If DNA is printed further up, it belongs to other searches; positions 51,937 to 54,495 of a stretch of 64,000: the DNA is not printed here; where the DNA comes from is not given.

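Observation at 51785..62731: Co-oriented 'envelope proteostasis' island: pilin-like, VirB6-like, Hsp100, S8 subtilase, DnaJ-like, TM protein, membrane Hsp100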

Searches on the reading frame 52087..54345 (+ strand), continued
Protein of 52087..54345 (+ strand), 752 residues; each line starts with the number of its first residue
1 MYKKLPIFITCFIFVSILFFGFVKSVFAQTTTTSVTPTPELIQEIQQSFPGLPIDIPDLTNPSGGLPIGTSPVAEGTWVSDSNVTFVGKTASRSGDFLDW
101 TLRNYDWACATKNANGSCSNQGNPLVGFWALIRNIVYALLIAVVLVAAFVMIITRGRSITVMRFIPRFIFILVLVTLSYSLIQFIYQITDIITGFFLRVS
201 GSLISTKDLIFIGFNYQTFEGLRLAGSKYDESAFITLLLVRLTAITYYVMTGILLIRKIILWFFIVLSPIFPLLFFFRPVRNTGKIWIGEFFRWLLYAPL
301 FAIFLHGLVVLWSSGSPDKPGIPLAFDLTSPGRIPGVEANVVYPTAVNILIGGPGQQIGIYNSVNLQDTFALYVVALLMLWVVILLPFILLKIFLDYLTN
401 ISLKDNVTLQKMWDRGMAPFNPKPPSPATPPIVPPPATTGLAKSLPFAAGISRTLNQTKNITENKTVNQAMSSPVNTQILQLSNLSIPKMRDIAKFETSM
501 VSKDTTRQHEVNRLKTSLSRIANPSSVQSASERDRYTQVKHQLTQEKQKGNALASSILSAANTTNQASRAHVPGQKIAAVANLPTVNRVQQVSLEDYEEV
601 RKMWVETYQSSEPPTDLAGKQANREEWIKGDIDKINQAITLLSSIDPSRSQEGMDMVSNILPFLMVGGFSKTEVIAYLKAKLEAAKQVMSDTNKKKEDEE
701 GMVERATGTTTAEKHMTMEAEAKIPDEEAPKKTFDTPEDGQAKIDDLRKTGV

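Call 59: fold_search(model_id=the predicted structure, library=pdb)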
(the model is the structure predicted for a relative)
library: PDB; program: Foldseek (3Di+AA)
matches with E <= 10: 125; with E <= 0.001: 0
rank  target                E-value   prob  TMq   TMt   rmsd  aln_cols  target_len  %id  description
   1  7o3v_F                1.0e-02  1.00  0.20  0.49  10.6       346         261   14  Stalk complex structure (TrwJ/VirB5-TrwI/VirB6) from the fully-assembled R388 type IV secretion system determined by c (released 2022-06-22)
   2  8rt9_F                2.8e-02  0.99  0.19  0.42  11.7       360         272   12  Stalk complex full-length structure (TrwJ/VirB5-TrwI/VirB6) from the fully-assembled R388 type IV secretion system det (released 2024-06-19)
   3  7o3v_G                2.9e-02  1.00  0.20  0.47   9.9       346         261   14  Stalk complex structure (TrwJ/VirB5-TrwI/VirB6) from the fully-assembled R388 type IV secretion system determined by c (released 2022-06-22)
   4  7o3v_J                4.7e-02  0.99  0.20  0.46   8.1       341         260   12  Stalk complex structure (TrwJ/VirB5-TrwI/VirB6) from the fully-assembled R388 type IV secretion system determined by c (released 2022-06-22)
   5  8rtd_L                6.7e-02  1.00  0.21  0.49   9.3       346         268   14  Stalk-Arches-IMC structure from the fully-assembled R388 type IV secretion system determined by cryo-EM. (released 2024-06-19)
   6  7xsj_B                5.2e-01  0.28  0.08  0.22  30.4       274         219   10  The structure of the Mint1/Munc18-1/syntaxin-1 complex (released 2022-11-16)
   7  6z0c_D                5.4e-01  0.12  0.07  0.17  21.4       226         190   11  Structure of in silico modelled artificial Maquette-3 protein (released 2021-03-17)
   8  8rtd_H                5.6e-01  0.87  0.16  0.43   7.0       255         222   11  Stalk-Arches-IMC structure from the fully-assembled R388 type IV secretion system determined by cryo-EM. (released 2024-06-19)
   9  8rtd_I                6.4e-01  0.63  0.14  0.41  18.2       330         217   12  Stalk-Arches-IMC structure from the fully-assembled R388 type IV secretion system determined by cryo-EM. (released 2024-06-19)
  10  6jb3                  9.6e-01  0.04  0.08  0.09  36.2       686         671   11  Structure of SUR1 subunit bound with repaglinide (released 2019-05-22)
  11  6z0c_B                1.1e+00  0.07  0.06  0.14  22.7       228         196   10  Structure of in silico modelled artificial Maquette-3 protein (released 2021-03-17)
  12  7o3v_H                1.4e+00  0.60  0.15  0.47  12.2       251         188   15  Stalk complex structure (TrwJ/VirB5-TrwI/VirB6) from the fully-assembled R388 type IV secretion system determined by c (released 2022-06-22)
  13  9ijj_4L               1.7e+00  0.08  0.07  0.04  34.9       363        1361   10  In situ structure of the central apparatus in mouse sperm axoneme. (released 2025-06-04)
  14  9isg_A                1.8e+00  0.04  0.06  0.07  24.0       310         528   11  Structure of rat TRPV1 in complex with PSFL426-S5 (released 2025-07-23)
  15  3woz_A                1.9e+00  0.08  0.07  0.17  18.3       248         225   10  Crystal structure of CLASP2 TOG domain (TOG3) (released 2015-05-27)
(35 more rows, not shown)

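Call 63: search_protein_families(library=pfam, proteins=[L051:15294-17189:+, L055:15413-17371:+, L061:15262-17142:+, L061:17145-19307:+, L082:14484-16772:+, L086:10888-13188:+, L093:14172-16139:+, L040:14490-16781:+, L053:13891-14439:+, L082:13926-14474:+], max_evalue=0.001)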
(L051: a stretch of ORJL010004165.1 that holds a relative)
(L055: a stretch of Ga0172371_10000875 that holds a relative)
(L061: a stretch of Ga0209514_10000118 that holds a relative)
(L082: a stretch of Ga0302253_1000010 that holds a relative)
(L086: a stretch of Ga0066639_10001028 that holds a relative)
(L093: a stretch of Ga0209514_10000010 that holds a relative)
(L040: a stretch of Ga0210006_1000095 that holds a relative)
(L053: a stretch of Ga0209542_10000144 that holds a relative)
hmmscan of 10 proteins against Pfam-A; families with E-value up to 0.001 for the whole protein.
L051:15294-17189:+ (631 aa): 2 families
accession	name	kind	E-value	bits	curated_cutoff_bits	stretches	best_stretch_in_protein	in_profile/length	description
PF00041.27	fn3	-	6.6e-06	26.7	25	1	472-540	14-71/84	Fibronectin type III domain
PF09471.16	Peptidase_M64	-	0.00059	19.5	26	0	190-284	7-107/302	IgA Peptidase M64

L055:15413-17371:+ (652 aa): 2 families
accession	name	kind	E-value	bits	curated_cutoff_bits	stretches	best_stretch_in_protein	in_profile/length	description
PF13620.12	CarboxypepD_reg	-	2.9e-08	34.4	32.3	1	480-525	10-58/82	Carboxypeptidase regulatory-like domain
PF17210.9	SdrD_B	-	6e-06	26.9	29.7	1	467-524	6-67/112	SdrD B-like domain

L061:15262-17142:+ (626 aa): 2 families
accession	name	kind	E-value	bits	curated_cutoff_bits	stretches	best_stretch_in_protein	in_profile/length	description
PF17210.9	SdrD_B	-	0.00011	22.8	29.7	1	471-530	6-69/112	SdrD B-like domain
PF13620.12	CarboxypepD_reg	-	0.0006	20.5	32.3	0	484-547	10-76/82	Carboxypeptidase regulatory-like domain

L061:17145-19307:+ (720 aa): 0 families

L082:14484-16772:+ (762 aa): 7 families
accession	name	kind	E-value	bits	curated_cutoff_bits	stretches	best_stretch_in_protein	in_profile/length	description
PF02868.21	Peptidase_M4_C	-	1.6e-39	135.9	24.4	1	382-532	1-163/165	Thermolysin metallopeptidase, alpha-helical domain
PF01447.24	Peptidase_M4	-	6.6e-15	56.3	22.4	1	286-379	47-145/145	Thermolysin metallopeptidase, catalytic domain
PF17210.9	SdrD_B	-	3.1e-08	34.2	29.7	1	596-658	6-71/112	SdrD B-like domain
PF07504.19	FTP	-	4.1e-06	27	21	1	142-177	16-51/51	Fungalysin/Thermolysin Propeptide Motif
PF13620.12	CarboxypepD_reg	-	3.5e-05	24.5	32.3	1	608-652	8-55/82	Carboxypeptidase regulatory-like domain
PF17802.7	SpaA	-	0.00045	20.8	23.1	0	607-649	8-56/91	Prealbumin-like fold domain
PF13715.12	CarbopepD_reg_2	-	0.00085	19.7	32.2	0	611-652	11-51/88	CarboxypepD_reg-like domain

L086:10888-13188:+ (766 aa): 5 families
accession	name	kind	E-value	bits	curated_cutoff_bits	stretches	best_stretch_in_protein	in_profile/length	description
PF02868.21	Peptidase_M4_C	-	7.8e-43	146.6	24.4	1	378-546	1-163/165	Thermolysin metallopeptidase, alpha-helical domain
PF01447.24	Peptidase_M4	-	4e-08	34.3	22.4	1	295-374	65-144/145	Thermolysin metallopeptidase, catalytic domain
PF07504.19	FTP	-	4.4e-07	30.1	21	1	133-170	14-51/51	Fungalysin/Thermolysin Propeptide Motif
PF17210.9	SdrD_B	-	1.9e-06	28.5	29.7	1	606-662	6-64/112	SdrD B-like domain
PF13620.12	CarboxypepD_reg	-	3.8e-05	24.4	32.3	1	620-679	10-72/82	Carboxypeptidase regulatory-like domain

L093:14172-16139:+ (655 aa): 1 family
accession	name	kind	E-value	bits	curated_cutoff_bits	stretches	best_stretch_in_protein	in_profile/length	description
PF00963.24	Cohesin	-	2.1e-08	34.9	24.1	1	453-564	10-113/139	Cohesin domain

L040:14490-16781:+ (763 aa): 3 families
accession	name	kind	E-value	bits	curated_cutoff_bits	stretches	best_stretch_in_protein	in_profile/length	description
PF02868.21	Peptidase_M4_C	-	3.5e-28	99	24.4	1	387-531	6-163/165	Thermolysin metallopeptidase, alpha-helical domain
PF01447.24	Peptidase_M4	-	1.3e-08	35.9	22.4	1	303-378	72-144/145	Thermolysin metallopeptidase, catalytic domain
PF07504.19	FTP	-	1.7e-06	28.2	21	1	133-168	15-50/51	Fungalysin/Thermolysin Propeptide Motif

L053:13891-14439:+ (182 aa): 1 family
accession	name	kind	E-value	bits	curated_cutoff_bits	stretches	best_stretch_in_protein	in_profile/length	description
PF22148.1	Fervidolysin_NPro-like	-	3.1e-07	31.1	21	1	83-176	6-81/81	Fervidolysin N-terminal prodomain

L082:13926-14474:+ (182 aa): 0 families

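Call 83: search_protein_families(library=pfam, proteins=[L076:874-3609:-, L076:3705-5849:+, L076:6176-7642:-, L076:11391-12965:+, L076:13014-13589:+, L076:13864-15738:+, L077:1257-2318:+, L077:11284-12981:+, L077:13897-15747:+, L077:5880-7310:-], max_evalue=0.001)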
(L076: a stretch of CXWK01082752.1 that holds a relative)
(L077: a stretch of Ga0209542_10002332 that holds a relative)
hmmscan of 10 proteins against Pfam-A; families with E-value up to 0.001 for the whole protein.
L076:874-3609:- (911 aa): 0 families

L076:3705-5849:+ (714 aa): 0 families

L076:6176-7642:- (488 aa): 0 families

L076:11391-12965:+ (524 aa): 1 family
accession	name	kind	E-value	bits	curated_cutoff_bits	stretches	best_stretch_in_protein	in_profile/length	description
PF08486.15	SpoIID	-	4.1e-14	53.4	23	1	323-367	23-73/97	Stage II sporulation protein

L076:13014-13589:+ (191 aa): 0 families

L076:13864-15738:+ (624 aa): 0 families

L077:1257-2318:+ (353 aa): 1 family
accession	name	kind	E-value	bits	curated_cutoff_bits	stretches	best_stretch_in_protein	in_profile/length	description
PF02661.23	Fic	-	1.1e-15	58.7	24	1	110-220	2-93/93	Fic/DOC family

L077:11284-12981:+ (565 aa): 1 family
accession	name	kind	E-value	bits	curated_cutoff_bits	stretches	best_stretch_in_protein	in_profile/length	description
PF08486.15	SpoIID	-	5.9e-17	62.5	23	1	329-388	23-95/97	Stage II sporulation protein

L077:13897-15747:+ (616 aa): 0 families

L077:5880-7310:- (476 aa): 0 families

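Call 97: search_protein_representatives(alignment_id=A4)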
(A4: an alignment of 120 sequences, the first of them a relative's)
Query: 120 sequences, 867 profile positions. Proteins with E-value up to 0.001 (for the whole library): 555; up to 1e-10: 465; up to 1e-30: 335. The best 150 are listed.
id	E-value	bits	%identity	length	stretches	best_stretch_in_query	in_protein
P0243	0.0e+00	2492.2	-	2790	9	1-627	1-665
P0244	0.0e+00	1866.1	-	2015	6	1-776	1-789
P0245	0.0e+00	1799.8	-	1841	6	1-629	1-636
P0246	0.0e+00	1718.9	-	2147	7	22-627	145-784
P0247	0.0e+00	1616.9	-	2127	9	1-622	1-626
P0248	0.0e+00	1602.6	-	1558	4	1-776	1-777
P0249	0.0e+00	1599.7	-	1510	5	1-525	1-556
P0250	0.0e+00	1498.6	-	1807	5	1-587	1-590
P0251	0.0e+00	1455.7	-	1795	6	16-589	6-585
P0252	0.0e+00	1442.6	-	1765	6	1-587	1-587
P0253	0.0e+00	1409.5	-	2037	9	1-622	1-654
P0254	0.0e+00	1405.7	-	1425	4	1-623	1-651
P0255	0.0e+00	1364.7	-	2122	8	1-611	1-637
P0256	0.0e+00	1356.9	-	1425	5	1-773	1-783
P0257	0.0e+00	1354.4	-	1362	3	1-591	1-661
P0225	0.0e+00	1222.1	-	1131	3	1-779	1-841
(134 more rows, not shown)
